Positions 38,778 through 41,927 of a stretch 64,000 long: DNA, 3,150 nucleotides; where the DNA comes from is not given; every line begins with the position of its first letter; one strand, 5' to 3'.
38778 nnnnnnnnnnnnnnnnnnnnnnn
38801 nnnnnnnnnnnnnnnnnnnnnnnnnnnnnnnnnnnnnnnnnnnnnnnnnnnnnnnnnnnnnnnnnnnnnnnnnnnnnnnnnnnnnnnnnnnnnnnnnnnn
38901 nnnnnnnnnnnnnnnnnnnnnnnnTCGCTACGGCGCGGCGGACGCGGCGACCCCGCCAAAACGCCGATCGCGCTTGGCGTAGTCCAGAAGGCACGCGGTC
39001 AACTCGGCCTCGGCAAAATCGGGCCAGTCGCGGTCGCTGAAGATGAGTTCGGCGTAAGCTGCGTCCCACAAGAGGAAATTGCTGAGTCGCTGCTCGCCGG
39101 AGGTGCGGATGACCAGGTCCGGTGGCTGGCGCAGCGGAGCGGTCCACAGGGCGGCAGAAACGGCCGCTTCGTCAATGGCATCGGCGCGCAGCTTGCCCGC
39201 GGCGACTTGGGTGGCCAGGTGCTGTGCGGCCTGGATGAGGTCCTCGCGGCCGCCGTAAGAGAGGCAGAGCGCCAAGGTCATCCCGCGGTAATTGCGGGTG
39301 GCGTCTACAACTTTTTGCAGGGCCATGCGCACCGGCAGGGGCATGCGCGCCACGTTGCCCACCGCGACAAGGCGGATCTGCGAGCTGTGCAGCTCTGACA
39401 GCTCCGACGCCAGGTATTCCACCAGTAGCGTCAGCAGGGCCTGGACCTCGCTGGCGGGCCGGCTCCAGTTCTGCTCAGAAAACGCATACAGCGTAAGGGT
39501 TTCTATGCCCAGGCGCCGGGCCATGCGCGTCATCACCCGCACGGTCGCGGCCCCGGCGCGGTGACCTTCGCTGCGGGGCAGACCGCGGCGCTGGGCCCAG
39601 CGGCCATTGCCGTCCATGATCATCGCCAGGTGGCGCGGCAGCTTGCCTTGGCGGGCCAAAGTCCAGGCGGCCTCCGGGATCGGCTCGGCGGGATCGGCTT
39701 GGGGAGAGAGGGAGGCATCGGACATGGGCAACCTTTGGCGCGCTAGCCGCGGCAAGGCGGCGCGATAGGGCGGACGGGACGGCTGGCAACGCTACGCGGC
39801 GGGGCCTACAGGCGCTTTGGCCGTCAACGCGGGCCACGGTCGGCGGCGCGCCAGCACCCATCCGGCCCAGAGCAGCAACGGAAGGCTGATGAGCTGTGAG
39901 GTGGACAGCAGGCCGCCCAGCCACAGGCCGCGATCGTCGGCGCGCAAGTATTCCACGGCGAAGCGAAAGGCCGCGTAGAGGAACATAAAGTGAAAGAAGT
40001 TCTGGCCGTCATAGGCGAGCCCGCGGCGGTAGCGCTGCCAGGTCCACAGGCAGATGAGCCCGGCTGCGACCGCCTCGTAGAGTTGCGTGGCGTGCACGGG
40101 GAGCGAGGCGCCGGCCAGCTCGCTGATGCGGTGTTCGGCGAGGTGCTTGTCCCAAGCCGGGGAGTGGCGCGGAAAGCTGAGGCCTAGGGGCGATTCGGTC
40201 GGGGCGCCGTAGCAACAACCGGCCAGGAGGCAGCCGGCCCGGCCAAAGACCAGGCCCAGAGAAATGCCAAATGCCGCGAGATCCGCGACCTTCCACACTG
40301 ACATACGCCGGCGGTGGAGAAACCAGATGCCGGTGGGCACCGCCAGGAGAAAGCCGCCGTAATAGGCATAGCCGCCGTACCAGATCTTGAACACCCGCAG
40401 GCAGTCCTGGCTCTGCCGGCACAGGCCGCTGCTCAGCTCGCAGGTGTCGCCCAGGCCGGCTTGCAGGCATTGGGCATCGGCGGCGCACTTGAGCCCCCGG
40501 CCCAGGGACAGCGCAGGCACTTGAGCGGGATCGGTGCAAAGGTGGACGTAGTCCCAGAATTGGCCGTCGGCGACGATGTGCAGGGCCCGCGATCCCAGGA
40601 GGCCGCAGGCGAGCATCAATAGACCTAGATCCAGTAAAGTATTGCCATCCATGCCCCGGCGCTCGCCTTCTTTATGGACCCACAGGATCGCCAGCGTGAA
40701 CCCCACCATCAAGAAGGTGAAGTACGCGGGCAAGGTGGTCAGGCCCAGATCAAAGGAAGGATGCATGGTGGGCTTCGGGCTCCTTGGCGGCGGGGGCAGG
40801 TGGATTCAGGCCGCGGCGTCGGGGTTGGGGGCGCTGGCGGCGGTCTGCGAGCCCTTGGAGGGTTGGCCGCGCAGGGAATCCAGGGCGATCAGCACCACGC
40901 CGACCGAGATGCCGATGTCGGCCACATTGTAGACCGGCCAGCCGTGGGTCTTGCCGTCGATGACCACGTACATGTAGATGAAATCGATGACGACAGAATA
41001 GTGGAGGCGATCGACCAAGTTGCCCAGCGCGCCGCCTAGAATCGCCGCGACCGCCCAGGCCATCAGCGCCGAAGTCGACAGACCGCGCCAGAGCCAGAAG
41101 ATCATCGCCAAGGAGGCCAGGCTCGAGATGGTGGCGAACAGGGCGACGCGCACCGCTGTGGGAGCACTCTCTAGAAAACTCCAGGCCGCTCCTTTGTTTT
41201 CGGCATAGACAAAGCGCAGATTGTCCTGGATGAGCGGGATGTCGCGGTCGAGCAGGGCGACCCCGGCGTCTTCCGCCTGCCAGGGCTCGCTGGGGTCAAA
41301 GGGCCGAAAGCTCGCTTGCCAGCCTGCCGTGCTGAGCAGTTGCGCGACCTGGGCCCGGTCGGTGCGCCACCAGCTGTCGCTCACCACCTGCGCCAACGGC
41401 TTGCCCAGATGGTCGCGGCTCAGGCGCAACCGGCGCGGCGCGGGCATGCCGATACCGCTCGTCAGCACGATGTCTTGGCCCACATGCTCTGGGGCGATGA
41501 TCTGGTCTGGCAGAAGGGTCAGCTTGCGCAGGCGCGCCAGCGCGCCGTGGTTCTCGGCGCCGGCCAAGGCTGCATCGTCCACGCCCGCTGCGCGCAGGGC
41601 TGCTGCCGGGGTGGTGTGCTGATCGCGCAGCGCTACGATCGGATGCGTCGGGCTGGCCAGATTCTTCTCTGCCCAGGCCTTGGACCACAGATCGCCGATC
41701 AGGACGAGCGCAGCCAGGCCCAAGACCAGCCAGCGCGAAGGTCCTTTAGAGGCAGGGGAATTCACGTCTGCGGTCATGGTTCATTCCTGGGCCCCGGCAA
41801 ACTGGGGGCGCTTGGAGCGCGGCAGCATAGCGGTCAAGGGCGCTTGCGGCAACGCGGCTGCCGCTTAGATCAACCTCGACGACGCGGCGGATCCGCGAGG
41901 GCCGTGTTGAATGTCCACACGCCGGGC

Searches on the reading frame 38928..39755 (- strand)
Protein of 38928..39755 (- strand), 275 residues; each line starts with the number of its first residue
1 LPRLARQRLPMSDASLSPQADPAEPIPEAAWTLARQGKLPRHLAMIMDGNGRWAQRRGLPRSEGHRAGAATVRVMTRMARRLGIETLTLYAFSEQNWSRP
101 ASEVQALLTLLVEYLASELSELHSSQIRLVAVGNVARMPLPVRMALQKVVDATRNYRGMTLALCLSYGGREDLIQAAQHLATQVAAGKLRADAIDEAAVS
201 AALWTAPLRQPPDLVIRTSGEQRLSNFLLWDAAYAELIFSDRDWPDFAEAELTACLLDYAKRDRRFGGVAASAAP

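Call 30: search_protein_families(library=pfam, proteins=[window:38928-39755:-], max_evalue=0.001)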
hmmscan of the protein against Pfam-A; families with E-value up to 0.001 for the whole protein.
window:38928-39755:- (275 aa): 1 family
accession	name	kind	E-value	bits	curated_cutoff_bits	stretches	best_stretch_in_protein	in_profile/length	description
PF01255.24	Prenyltransf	-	2.5e-75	253.2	27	1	46-267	1-219/219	Putative undecaprenyl diphosphate synthase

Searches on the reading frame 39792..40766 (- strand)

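Call 30: search_protein_families(library=pfam, proteins=[window:39792-40766:-], max_evalue=0.001)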
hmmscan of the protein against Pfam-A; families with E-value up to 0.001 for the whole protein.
window:39792-40766:- (324 aa): 1 family
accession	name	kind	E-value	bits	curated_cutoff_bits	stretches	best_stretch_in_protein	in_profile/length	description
PF01790.23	LGT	-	1.2e-47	162.7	24.9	2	120-305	71-238/240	Prolipoprotein diacylglyceryl transferase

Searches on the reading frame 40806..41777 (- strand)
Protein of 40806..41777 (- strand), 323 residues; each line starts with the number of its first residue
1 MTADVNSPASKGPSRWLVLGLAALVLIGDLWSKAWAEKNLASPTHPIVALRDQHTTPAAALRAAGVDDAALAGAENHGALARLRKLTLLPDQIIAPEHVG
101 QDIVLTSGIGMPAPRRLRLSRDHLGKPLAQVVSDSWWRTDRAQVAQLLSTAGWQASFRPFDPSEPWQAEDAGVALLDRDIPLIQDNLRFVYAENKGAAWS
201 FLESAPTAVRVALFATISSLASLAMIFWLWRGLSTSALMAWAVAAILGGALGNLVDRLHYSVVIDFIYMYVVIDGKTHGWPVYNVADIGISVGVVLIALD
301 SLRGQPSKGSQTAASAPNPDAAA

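Call 30: search_protein_families(library=pfam, proteins=[window:40806-41777:-], max_evalue=0.001)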
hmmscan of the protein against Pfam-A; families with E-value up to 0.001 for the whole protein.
window:40806-41777:- (323 aa): 1 family
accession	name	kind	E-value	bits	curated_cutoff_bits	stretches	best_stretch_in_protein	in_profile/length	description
PF01252.23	Peptidase_A8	-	4.7e-32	111.6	25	1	178-302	24-141/142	Signal peptidase (SPase) II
